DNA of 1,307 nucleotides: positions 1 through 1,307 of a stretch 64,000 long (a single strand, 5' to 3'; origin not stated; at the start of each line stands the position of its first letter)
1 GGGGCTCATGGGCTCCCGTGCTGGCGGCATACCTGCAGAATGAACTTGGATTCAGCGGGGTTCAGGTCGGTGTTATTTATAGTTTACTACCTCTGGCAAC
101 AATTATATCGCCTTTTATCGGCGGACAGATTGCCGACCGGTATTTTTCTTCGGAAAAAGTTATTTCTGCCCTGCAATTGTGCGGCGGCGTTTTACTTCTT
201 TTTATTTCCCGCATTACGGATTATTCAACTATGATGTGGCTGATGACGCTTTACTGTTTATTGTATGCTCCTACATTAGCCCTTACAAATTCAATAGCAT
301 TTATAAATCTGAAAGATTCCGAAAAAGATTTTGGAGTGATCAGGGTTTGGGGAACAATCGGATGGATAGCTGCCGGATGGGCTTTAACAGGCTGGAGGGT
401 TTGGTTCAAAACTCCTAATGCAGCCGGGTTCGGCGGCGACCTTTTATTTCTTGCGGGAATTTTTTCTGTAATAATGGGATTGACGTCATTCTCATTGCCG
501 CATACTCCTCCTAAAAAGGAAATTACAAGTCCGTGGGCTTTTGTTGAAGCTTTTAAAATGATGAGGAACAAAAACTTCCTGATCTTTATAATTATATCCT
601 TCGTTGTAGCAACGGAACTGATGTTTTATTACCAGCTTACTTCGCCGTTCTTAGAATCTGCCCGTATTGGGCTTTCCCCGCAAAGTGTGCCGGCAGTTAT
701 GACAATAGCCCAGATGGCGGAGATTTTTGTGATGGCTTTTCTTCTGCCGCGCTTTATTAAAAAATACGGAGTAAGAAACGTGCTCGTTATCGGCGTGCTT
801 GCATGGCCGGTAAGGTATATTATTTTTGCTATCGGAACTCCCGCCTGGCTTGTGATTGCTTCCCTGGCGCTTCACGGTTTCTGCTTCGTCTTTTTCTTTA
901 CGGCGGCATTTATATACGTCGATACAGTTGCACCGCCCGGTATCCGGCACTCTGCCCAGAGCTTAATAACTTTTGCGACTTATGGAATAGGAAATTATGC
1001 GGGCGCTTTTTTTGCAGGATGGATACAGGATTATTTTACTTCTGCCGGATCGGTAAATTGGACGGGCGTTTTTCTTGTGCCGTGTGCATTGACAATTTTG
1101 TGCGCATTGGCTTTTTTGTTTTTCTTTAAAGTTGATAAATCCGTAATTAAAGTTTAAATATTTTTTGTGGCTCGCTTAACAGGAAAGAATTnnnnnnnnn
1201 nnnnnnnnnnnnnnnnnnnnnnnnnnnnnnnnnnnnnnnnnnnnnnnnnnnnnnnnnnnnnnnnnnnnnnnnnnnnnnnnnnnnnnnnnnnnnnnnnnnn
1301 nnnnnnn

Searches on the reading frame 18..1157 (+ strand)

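Call 30: search_protein_families(library=pfam, proteins=[window:18-1157:+])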
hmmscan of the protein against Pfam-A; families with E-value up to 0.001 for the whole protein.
window:18-1157:+ (379 aa): 4 families
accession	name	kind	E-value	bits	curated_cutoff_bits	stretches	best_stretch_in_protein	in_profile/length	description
PF03825.22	Nuc_H_symport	-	5.1e-92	309.4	25.9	1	2-373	25-398/400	Nucleoside H+ symporter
PF12832.13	MFS_1_like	-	9.9e-44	150.3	25.2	1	4-341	24-366/373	MFS_1 like family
PF07690.21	MFS_1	-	1.7e-21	77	33.4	2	215-375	25-177/347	Major Facilitator Superfamily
PF01306.25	LacY_symp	-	0.00013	21.3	24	1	2-375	30-405/413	LacY proton/sugar symporter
